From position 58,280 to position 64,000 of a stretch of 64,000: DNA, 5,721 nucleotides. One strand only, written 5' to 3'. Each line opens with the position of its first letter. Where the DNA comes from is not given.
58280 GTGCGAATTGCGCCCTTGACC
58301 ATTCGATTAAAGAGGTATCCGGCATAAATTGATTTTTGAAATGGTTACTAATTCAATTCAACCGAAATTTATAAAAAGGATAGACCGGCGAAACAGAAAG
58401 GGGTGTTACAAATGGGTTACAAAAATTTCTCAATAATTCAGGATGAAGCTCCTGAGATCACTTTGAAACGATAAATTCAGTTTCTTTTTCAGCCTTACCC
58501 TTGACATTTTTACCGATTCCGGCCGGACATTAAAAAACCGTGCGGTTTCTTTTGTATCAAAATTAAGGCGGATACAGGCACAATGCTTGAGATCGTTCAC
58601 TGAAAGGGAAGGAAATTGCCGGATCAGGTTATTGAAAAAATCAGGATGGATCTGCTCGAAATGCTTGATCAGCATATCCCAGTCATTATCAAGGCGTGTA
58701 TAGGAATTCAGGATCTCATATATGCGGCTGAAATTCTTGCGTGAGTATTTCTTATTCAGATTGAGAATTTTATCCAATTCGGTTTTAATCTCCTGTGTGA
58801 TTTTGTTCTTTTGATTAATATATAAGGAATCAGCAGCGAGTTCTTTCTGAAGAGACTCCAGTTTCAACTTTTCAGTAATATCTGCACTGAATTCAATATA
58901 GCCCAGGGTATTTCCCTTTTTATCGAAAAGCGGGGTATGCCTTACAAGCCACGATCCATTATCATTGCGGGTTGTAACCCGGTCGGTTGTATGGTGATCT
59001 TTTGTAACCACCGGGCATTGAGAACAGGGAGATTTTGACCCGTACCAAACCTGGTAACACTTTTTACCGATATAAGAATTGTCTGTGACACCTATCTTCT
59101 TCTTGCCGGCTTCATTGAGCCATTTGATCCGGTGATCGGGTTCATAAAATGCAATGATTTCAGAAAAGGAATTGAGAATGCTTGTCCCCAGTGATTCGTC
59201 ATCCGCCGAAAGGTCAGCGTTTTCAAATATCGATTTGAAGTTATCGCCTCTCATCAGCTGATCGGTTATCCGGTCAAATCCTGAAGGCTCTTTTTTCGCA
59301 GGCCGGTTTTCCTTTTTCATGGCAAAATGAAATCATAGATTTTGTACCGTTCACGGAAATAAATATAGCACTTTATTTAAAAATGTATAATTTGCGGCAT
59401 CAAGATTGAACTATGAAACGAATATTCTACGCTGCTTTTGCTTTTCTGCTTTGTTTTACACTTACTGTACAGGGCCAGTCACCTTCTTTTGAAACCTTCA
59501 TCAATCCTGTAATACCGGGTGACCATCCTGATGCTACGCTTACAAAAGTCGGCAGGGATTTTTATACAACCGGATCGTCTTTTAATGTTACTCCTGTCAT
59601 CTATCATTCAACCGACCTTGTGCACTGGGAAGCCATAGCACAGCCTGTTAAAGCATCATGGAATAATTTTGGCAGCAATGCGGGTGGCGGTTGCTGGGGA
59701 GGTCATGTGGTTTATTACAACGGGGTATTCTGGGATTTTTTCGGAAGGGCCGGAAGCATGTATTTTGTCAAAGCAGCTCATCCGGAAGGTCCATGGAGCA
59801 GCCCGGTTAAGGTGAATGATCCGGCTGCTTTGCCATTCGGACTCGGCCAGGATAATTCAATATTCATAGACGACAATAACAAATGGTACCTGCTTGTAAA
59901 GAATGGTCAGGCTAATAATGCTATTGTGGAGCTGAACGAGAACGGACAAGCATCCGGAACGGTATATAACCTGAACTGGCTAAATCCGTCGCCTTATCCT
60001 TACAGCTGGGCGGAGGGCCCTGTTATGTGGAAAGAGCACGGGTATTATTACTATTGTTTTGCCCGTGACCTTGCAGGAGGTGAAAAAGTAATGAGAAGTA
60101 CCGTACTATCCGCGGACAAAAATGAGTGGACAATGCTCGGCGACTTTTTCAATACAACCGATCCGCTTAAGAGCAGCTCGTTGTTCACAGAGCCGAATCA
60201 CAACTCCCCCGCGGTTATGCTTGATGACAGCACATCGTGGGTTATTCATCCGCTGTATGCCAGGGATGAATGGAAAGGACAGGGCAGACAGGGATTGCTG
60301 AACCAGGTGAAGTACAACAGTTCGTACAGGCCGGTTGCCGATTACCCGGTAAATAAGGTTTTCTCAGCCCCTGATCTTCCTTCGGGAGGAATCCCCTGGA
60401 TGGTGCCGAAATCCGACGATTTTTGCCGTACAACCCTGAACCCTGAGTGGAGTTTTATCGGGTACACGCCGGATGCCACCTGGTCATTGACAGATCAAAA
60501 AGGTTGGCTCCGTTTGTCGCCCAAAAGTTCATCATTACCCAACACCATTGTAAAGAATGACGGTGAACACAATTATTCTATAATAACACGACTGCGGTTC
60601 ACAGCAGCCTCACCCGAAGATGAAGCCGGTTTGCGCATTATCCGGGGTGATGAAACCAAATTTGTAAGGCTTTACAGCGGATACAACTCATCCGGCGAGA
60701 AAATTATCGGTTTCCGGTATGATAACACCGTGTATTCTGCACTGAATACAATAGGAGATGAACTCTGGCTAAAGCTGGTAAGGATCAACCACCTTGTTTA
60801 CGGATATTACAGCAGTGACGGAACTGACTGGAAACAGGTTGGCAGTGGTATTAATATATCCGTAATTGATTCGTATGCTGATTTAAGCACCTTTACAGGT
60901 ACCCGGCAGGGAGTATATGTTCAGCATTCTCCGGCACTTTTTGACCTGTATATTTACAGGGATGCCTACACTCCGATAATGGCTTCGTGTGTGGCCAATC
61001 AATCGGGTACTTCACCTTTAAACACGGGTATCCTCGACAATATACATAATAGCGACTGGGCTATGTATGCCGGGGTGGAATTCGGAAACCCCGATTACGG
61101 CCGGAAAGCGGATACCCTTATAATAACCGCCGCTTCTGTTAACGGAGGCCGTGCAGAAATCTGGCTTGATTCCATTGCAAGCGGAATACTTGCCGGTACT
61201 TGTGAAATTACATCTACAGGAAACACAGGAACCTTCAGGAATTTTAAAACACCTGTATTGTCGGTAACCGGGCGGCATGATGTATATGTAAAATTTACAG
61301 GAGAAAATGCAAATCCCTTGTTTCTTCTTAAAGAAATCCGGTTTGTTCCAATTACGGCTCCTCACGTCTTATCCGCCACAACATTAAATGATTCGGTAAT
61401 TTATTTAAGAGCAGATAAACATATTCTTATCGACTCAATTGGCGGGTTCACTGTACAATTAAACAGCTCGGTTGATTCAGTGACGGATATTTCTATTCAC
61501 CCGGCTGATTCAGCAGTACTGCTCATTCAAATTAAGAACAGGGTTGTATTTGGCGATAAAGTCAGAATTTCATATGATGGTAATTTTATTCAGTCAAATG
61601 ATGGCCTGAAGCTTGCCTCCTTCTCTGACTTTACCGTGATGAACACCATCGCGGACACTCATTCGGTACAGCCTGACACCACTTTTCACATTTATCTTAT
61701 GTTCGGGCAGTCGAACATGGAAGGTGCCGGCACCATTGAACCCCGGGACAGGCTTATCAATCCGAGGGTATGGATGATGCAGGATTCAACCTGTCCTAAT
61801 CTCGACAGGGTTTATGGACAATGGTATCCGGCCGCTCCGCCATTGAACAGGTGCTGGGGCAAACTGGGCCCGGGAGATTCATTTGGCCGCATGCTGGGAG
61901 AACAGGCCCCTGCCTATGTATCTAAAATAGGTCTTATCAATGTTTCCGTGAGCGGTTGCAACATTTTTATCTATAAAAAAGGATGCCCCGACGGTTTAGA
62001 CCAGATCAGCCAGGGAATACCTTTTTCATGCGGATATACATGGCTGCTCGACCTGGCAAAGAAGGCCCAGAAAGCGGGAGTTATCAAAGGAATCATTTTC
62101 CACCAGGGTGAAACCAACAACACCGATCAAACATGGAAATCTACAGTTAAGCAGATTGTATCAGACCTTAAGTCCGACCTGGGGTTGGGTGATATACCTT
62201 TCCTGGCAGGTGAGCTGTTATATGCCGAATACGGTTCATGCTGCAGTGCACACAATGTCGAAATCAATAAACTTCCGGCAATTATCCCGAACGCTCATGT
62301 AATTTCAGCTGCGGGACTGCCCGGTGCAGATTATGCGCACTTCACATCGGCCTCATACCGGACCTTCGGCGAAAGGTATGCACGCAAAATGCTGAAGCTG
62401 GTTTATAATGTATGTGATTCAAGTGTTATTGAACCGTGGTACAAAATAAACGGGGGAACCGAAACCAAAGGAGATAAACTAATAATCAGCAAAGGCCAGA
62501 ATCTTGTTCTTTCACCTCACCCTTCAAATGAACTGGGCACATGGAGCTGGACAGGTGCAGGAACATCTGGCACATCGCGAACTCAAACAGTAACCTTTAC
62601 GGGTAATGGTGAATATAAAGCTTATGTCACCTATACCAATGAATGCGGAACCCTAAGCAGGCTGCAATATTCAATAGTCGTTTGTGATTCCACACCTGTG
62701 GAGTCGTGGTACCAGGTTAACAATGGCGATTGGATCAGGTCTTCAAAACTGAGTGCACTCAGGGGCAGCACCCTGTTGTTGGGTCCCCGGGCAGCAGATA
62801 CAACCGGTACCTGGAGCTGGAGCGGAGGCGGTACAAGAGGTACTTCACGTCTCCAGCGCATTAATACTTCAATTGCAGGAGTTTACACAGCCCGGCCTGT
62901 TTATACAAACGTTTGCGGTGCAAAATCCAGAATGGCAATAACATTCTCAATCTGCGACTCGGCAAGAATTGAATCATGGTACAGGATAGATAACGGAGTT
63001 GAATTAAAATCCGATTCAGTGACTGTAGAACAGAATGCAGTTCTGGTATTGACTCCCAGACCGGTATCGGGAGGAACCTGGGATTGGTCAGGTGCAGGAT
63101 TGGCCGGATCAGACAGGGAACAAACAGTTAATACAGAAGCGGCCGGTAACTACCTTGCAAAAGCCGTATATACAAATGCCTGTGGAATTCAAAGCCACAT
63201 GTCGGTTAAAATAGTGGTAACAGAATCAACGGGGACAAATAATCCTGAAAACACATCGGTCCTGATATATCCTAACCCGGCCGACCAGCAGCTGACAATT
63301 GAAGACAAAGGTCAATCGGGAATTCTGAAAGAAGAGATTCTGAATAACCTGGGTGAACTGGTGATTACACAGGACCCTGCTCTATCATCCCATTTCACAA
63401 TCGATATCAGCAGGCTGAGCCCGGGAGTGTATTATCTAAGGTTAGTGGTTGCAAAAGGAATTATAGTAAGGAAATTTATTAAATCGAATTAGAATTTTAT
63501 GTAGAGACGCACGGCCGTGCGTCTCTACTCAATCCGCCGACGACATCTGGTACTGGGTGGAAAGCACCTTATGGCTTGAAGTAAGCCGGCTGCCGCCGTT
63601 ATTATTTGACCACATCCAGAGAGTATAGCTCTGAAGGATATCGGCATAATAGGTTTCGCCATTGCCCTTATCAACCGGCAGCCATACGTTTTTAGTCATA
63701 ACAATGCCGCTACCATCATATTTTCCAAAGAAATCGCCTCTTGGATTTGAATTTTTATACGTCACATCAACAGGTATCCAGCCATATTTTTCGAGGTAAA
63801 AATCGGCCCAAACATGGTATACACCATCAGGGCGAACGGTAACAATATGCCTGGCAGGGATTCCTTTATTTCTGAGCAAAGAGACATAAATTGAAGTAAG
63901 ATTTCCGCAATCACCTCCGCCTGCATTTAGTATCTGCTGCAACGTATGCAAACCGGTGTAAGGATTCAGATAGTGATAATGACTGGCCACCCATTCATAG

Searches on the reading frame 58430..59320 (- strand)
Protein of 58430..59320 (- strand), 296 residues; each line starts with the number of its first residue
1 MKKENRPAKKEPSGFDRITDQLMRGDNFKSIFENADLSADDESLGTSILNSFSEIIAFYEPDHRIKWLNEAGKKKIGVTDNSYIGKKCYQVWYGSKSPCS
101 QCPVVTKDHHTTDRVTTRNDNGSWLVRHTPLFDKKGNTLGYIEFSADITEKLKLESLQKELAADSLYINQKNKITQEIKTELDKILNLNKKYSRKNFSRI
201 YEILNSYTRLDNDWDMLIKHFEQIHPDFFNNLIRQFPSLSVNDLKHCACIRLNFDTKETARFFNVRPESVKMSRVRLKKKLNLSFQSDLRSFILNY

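Call 56: search_protein_families(library=pfam, proteins=[window:58430-59320:-])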
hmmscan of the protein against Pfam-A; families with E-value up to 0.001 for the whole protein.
window:58430-59320:- (296 aa): 2 families
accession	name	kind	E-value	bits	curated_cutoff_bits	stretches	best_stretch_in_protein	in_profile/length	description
PF08448.16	PAS_4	-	1.6e-10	41.6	23.1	1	49-151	1-108/110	PAS fold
PF13426.13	PAS_9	-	1.6e-05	25.6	27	1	55-150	3-103/103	PAS domain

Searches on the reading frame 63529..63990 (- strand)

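Call 56: search_protein_families(library=pfam, proteins=[window:63529-63990:-])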
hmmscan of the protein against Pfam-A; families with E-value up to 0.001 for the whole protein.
window:63529-63990:- (153 aa): 1 family
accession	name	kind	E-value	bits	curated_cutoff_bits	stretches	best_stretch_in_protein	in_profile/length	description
PF01841.26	Transglut_core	-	4.8e-16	59.4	23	1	4-75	28-107/108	Transglutaminase-like superfamily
